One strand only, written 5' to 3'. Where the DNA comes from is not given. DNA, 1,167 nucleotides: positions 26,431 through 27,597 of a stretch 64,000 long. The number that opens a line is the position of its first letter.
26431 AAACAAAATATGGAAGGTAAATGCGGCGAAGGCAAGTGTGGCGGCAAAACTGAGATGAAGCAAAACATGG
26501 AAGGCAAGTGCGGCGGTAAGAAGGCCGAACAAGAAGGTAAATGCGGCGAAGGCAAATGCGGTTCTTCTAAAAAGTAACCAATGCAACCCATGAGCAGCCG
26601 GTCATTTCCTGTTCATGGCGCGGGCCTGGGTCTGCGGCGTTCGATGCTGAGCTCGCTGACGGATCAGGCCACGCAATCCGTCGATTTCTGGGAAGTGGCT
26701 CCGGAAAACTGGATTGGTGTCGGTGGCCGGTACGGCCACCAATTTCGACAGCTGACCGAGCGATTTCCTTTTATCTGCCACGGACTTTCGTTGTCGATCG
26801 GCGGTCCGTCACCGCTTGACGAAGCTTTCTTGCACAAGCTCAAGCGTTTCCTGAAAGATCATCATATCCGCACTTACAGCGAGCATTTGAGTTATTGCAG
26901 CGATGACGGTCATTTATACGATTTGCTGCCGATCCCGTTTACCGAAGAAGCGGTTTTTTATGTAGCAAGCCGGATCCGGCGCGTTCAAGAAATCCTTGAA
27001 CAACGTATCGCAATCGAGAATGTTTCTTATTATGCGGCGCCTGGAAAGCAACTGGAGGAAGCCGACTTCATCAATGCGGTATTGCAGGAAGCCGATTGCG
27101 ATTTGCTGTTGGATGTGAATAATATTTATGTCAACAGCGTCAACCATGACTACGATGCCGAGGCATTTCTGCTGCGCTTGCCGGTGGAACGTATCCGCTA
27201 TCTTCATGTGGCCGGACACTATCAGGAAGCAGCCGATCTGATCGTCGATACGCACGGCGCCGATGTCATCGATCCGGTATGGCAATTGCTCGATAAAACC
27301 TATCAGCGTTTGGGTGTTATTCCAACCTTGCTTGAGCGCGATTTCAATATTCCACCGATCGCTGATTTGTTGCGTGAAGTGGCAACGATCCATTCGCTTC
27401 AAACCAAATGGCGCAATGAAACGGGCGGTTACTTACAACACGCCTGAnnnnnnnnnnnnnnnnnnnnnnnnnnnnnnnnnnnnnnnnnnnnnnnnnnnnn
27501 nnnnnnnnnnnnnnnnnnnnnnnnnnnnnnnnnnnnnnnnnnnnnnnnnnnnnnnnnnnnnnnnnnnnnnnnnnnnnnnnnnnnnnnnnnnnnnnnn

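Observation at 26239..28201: HvfABC-type MNIO (DUF692) RiPP locus encoding an exported, multi-Cys copper-binding protein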

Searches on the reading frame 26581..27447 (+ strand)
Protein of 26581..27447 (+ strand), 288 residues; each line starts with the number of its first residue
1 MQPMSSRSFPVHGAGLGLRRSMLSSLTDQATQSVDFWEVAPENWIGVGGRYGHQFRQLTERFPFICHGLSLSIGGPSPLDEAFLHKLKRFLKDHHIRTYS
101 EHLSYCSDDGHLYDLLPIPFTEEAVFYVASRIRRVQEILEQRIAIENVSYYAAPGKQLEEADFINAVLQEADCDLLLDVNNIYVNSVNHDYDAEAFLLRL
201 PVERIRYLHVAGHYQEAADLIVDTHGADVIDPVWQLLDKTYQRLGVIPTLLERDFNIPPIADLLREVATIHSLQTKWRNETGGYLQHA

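Call 3: search_protein_families(library=pfam, proteins=[window:26581-27447:+], max_evalue=0.01)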
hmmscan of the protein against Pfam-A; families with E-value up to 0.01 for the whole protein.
window:26581-27447:+ (288 aa): 1 family
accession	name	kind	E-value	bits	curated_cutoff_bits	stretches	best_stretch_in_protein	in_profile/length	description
PF05114.20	MbnB_TglH_ChrH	-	4.3e-107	357.7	25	1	13-274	1-262/263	RiPP precursor modification enzyme MbnB/TglH/ChrH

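Call 4: search_protein_families(library=ncbifam, proteins=[window:26581-27447:+], max_evalue=0.01)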
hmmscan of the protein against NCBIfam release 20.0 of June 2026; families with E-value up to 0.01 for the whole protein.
window:26581-27447:+ (288 aa): 6 families
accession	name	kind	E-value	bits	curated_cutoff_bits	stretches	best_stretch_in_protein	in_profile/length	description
NF003818.2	PRK05409.1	equivalog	2.8e-136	453.2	360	1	13-274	1-264/264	HvfB family MNIO-type RiPP peptide maturase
NF050167.1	MNIO_BufB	equivalog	6e-81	271.6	310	1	14-269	1-260/262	MNIO family bufferin maturase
NF050151.1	RiPP_MNIO_ApyH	equivalog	3.8e-25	88.6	400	1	22-244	20-249/283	multinuclear non-heme iron-dependent oxidative enzyme ApyH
NF050165.1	MNIO_ChrH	equivalog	4.6e-15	55.5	600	1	80-239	77-242/363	MNIO family chryseobactin maturase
TIGR04159.2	methbact_MbnB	equivalog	5.1e-11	42.6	325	1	83-257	69-243/261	methanobactin biosynthesis protein MbnB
NF001816.0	PRK00555.1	equivalog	0.0017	17.4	509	1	136-215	129-206/363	galactokinase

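Call 6: search_solved_structures(query=window:26581-27447:+, max_evalue=0.001, show_alignments=2)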
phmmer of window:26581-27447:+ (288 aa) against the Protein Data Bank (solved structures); distinct sequences matched with E-value up to 0.001: 4.
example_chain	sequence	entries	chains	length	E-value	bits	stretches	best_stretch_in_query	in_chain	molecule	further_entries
3bww_A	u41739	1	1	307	1.6e-80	273.7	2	12-220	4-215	Protein of unknown function DUF692/COG3220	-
8hci_D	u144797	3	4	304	1e-14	57.8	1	115-249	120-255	DUF692 family protein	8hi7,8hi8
7dz9_A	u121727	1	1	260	9e-09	38.3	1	130-261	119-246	MbnB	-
7dz9_B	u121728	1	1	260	9e-09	38.3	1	130-261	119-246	cpMbnB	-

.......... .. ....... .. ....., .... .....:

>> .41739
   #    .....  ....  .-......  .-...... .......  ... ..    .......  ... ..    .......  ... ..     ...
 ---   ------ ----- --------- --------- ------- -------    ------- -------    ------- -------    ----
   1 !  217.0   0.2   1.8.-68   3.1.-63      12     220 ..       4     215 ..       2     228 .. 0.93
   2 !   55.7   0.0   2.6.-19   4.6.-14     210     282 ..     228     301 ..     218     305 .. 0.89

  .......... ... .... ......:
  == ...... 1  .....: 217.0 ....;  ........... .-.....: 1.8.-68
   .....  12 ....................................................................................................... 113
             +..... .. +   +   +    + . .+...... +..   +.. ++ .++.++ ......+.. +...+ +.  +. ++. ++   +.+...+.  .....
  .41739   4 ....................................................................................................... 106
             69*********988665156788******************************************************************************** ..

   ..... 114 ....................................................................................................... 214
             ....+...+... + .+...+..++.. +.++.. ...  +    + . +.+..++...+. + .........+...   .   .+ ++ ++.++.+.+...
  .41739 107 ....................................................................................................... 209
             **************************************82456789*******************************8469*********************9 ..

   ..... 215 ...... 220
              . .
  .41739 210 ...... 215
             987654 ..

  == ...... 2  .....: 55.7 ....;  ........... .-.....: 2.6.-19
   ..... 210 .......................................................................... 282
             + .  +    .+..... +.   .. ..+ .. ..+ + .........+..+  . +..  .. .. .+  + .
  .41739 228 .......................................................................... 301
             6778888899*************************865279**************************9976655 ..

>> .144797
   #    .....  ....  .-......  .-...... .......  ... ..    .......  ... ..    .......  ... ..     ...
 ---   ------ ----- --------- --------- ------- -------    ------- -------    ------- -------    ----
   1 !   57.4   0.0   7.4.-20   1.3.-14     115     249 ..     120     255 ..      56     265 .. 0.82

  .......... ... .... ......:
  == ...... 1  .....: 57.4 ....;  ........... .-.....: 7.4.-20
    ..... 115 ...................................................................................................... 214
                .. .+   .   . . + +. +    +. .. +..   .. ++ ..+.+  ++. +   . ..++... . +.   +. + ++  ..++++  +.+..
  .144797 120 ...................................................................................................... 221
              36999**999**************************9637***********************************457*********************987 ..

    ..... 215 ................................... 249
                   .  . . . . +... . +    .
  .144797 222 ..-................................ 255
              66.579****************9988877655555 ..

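Call 15: find_encoding_contigs(protein=window:26581-27447:+, flank=6000, max_places=6)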
Protein window:26581-27447:+ (288 aa): no gene with exactly this product is on record in the collection.

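Call 26: find_related_loci(query=window:26581-27447:+, collection=genome_contigs, flank=8000)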
Query window:26581-27447:+ (288 aa) in genome_contigs; peptide patterns used: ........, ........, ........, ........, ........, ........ (x = any residue, [..] = any of these).
599 stretches matched a pattern (row limit reached: there are more); 362 encode a relative of the query (tblastn E <= 1e-3); the best 80 are kept; 80 distinct loci.
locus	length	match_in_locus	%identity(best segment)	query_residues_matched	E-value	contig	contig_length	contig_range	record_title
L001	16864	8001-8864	89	1-288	6e-174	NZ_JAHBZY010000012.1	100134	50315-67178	MAG: Nitrosomonas sp. isolate ACE_PRO53 PRO53_12, whole genome shotgun sequence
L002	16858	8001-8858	82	3-288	2e-161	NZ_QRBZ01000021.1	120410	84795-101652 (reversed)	Nitrosomonas oligotropha strain Nm45 Oligotropha_contig000021, whole genome shotgun sequence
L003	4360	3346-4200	81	4-288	4e-165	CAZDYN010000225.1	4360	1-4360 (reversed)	MAG TPA_asm: uncultured Nitrosomonas sp. isolate SRP302895_co1_360 genome assembly, contig: NODE_44449_length_4360_cov_5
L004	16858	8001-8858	80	3-288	1e-159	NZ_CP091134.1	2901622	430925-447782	MAG: Nitrosomonas sp. isolate MAG_20 chromosome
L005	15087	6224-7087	78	1-288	2e-158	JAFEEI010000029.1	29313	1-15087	MAG: Proteobacteria bacterium isolate SZAS AMP-66 PROT-AMP-5__29__length-29313, whole genome shotgun sequence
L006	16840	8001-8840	80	9-288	2e-158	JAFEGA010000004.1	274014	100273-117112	MAG: Proteobacteria bacterium isolate SZAS TMP-68 PROT-TMP-2__4__length-274014, whole genome shotgun sequence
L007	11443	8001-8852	79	5-288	8e-158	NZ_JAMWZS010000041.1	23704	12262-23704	MAG: Nitrosomonas sp. isolate GRE_AOB_3 opera_contig_141, whole genome shotgun sequence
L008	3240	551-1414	77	1-288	1e-164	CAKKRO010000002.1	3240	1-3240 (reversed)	Nitrosomonadaceae bacterium isolate Hainich-H41-bin218-1 genome assembly, contig: H41-bin218_1_Hain_H41_02um_R2_32954_le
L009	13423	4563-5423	78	2-288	9e-157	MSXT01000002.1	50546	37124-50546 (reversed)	MAG: Proteobacteria bacterium ST_bin16 57, whole genome shotgun sequence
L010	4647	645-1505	79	2-288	3e-160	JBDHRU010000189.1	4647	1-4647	MAG: Nitrosomonas sp. isolate AS-MESO-OLR.31 NODE_72361_length_4647_cov_8.244639, whole genome shotgun sequence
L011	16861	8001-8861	78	2-288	2e-156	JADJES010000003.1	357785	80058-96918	MAG: Nitrosomonas sp. isolate Bjer_18-Q3-R1-45_BAT3C.235 tig00004077-10-3576500, whole genome shotgun sequence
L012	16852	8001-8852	77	5-288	3e-156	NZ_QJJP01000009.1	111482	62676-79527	Nitrosomonas sp. Nm84 Ga0181060_109, whole genome shotgun sequence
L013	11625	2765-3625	78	2-288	5e-156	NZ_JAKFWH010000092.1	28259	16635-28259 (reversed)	MAG: Nitrosomonas sp. isolate D5_Bin_16 D5_0000457, whole genome shotgun sequence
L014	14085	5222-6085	77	1-288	9e-156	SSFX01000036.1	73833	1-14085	MAG: Nitrosomonas oligotropha isolate Bin_54_1 c_000000044909, whole genome shotgun sequence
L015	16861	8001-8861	79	2-288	1e-155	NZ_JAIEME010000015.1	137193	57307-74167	MAG: Nitrosomonas sp. isolate co.spades.CONCOCT.2.5kb_026 c_000000000001, whole genome shotgun sequence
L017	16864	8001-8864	77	1-288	9e-155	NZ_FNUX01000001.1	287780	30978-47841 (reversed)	Nitrosomonas ureae strain Nm13, whole genome shotgun sequence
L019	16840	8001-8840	78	9-288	4e-153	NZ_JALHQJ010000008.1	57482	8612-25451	MAG: Nitrosomonas sp. isolate bin.83 c_000000002844, whole genome shotgun sequence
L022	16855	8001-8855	77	4-288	4e-151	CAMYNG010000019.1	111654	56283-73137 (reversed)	MAG: uncultured Ectothiorhodospiraceae bacterium isolate ES_Gamma_060 genome assembly, contig: scaffold_410, whole genom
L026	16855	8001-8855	73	4-288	8e-148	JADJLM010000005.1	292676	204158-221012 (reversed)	MAG: Nitrosomonas sp. isolate EsbW_18-Q3-R4-48_BAT3C.13 tig00010036-10-2931370, whole genome shotgun sequence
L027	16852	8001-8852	74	5-288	2e-146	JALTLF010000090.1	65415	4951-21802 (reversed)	MAG: Chromatiales bacterium isolate S139_maxbin2_scaf2bin.311 S139_NODE_198_length_65415_cov_58.583216, whole genome sho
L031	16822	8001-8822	74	4-277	3e-141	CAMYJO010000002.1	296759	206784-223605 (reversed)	MAG: uncultured Gammaproteobacteria bacterium isolate ES_Gamma_034 genome assembly, contig: scaffold_23, whole genome sh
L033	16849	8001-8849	70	4-286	1e-140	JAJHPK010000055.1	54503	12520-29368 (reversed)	MAG: Nitrosomonas sp. isolate GW-Mt58 NODE_37_length_54503_cov_20.466548, whole genome shotgun sequence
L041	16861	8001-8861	67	2-288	4e-133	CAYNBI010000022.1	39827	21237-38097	MAG TPA_asm: uncultured Chromatiaceae bacterium isolate binchicken_co176_260 genome assembly, contig: NODE_341_length_39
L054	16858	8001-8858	65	3-288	2e-129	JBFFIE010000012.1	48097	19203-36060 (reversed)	MAG: Gammaproteobacteria bacterium isolate Mix_mud16.2022.02.52 k141_639930_length_48097_cov_15.9056, whole genome shotg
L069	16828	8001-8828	66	4-279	1e-127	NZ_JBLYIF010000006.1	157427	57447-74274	Pontibacter sp. JAM-7 NODE_6_length_157427_cov_297.076473, whole genome shotgun sequence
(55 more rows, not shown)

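Call 30: search_protein_families(library=pfam, proteins=[L022:9662-10258:+, L027:9665-10273:+, L031:9637-10230:+, L054:9722-10336:+, L069:9661-10275:+, L041:9712-10311:+, L017:9734-11590:-, L026:9698-11770:+, L033:9967-11313:+, L019:9672-10541:-], max_evalue=0.0001)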
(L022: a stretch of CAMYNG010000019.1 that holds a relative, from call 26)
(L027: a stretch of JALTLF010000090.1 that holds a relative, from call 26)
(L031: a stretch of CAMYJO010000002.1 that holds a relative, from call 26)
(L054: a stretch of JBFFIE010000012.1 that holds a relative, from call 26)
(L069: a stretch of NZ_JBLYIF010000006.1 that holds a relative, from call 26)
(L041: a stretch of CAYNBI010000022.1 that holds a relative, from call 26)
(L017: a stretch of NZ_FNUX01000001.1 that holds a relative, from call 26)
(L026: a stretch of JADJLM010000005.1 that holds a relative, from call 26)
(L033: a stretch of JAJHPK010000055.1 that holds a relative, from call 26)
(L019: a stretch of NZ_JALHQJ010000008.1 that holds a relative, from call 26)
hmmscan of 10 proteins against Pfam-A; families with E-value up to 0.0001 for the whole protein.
L022:9662-10258:+ (198 aa): 1 family
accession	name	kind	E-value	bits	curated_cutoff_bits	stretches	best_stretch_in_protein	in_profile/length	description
PF07681.17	DoxX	-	1.3e-21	77.5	23.6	1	22-107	2-85/85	DoxX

L027:9665-10273:+ (202 aa): 1 family
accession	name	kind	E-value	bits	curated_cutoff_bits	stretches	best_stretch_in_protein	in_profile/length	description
PF07681.17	DoxX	-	9.6e-21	74.7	23.6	1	22-107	2-85/85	DoxX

L031:9637-10230:+ (197 aa): 2 families
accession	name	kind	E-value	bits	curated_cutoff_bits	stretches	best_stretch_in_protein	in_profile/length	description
PF07681.17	DoxX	-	1.6e-23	83.6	23.6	1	20-101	2-85/85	DoxX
PF07291.16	MauE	-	1.5e-07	32.2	27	1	21-97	6-85/128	Methylamine utilisation protein MauE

L054:9722-10336:+ (204 aa): 3 families
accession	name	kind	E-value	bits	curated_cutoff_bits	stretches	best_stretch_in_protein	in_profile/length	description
PF07681.17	DoxX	-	1.7e-23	83.5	23.6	1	26-107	2-85/85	DoxX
PF13564.11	DoxX_2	-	4.2e-06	27.3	26.3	1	29-109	2-84/103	DoxX-like family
PF07291.16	MauE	-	2e-05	25.3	27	1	27-103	6-85/128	Methylamine utilisation protein MauE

L069:9661-10275:+ (204 aa): 1 family
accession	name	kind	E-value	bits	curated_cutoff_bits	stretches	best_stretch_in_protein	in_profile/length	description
PF07681.17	DoxX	-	2.9e-22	79.5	23.6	1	27-112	2-85/85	DoxX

L041:9712-10311:+ (199 aa): 1 family
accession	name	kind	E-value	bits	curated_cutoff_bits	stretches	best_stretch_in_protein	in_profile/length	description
PF07681.17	DoxX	-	3.6e-21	76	23.6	1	23-108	2-85/85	DoxX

L017:9734-11590:- (618 aa): 3 families
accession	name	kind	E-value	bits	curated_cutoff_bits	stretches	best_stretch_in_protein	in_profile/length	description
PF00005.33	ABC_tran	-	1.5e-34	119.9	25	1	382-535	2-137/137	ABC transporter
PF00664.28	ABC_membrane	-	1.5e-13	51.5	28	1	40-309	2-268/274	ABC transporter transmembrane region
PF02463.25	SMC_N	-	6.9e-08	32.6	40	1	394-575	27-209/220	RecF/RecN/SMC N terminal domain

L026:9698-11770:+ (690 aa): 1 family
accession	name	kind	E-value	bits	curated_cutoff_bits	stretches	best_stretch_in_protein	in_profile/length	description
PF02554.20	CstA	-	7.5e-262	870.5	27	1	34-591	2-560/560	Carbon starvation protein CstA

L033:9967-11313:+ (448 aa): 1 family
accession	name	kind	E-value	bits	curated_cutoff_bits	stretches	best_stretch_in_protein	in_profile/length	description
PF00916.26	Sulfate_transp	-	6.6e-25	88.1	23.2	1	38-378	1-361/380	Sulfate permease family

L019:9672-10541:- (289 aa): 0 families

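Call 36: search_solved_structures(query=window:26581-27447:+, max_evalue=0.001, show_alignments=4)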
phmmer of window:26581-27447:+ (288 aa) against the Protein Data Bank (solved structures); distinct sequences matched with E-value up to 0.001: 4.
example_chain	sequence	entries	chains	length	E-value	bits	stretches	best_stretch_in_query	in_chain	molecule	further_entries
3bww_A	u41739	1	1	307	1.6e-80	273.7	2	12-220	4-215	Protein of unknown function DUF692/COG3220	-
8hci_D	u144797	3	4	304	1e-14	57.8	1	115-249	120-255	DUF692 family protein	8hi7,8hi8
7dz9_A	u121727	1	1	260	9e-09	38.3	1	130-261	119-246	MbnB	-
7dz9_B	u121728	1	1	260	9e-09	38.3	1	130-261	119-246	cpMbnB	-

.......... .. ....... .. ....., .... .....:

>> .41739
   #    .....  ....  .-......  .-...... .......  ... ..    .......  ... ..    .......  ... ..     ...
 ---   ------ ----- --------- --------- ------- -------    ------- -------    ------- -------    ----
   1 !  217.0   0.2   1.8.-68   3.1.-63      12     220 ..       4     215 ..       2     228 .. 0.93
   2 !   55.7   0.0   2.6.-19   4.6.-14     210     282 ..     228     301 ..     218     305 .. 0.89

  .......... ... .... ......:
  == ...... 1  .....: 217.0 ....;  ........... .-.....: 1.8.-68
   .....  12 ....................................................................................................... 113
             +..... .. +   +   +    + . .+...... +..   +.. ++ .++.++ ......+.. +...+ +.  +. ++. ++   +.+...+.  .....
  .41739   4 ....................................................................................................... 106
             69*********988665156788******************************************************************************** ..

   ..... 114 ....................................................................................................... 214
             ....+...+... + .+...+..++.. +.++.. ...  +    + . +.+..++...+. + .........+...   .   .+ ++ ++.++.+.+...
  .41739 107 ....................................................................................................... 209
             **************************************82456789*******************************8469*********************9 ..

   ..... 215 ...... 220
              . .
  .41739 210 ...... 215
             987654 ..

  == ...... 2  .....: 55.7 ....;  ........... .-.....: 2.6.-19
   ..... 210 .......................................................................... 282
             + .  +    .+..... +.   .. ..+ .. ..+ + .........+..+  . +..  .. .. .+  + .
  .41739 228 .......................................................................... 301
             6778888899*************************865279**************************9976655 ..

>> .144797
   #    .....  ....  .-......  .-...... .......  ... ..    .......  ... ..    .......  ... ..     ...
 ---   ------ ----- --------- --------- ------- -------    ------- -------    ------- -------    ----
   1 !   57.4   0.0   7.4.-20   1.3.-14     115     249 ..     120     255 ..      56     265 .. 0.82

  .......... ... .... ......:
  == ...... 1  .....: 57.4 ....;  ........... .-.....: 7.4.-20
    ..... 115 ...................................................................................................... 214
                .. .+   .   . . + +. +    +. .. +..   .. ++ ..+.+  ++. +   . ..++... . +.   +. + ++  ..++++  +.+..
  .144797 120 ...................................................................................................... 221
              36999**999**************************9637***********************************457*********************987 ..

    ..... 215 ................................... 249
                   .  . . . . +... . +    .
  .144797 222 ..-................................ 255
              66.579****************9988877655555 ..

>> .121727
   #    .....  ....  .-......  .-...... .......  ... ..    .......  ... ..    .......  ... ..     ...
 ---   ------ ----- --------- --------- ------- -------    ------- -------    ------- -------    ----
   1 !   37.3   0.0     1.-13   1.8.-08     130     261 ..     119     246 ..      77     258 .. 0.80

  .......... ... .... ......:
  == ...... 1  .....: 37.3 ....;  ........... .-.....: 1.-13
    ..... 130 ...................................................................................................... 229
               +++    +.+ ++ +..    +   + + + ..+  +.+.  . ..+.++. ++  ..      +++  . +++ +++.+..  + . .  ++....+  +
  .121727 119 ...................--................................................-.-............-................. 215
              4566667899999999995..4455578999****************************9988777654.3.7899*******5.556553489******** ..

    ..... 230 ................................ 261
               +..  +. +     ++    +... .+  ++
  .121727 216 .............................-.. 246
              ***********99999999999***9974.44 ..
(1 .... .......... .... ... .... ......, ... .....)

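Call 42: search_protein_families(library=ncbifam, proteins=[L033:6516-7559:+, L007:6896-7549:+, L002:12160-13125:-], max_evalue=0.00001)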
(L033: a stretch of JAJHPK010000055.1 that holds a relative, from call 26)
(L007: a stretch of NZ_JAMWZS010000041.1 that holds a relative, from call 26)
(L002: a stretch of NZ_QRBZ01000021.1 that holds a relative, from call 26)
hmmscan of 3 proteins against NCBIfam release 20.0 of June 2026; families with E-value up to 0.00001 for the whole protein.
L033:6516-7559:+ (347 aa): 5 families
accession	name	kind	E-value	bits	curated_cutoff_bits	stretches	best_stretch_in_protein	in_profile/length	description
TIGR01480.1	copper_res_A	subfamily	1.5e-15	56.7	478.95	2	249-342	495-592/593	copper resistance system multicopper oxidase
TIGR03388.1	ascorbase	equivalog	4.1e-11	42.2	614.8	1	111-230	31-136/542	L-ascorbate oxidase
TIGR03389.1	laccase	equivalog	2.2e-08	33.4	558.9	0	111-208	33-120/539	laccase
NF008205.1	PRK10965.1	equivalog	5.8e-07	28.7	525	1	109-212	74-167/529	multicopper oxidase CueO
TIGR03390.1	ascorbOXfungal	equivalog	4.5e-06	25.4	445.35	0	318-344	507-533/538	L-ascorbate oxidase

L007:6896-7549:+ (217 aa): 0 families

L002:12160-13125:- (321 aa): 0 families
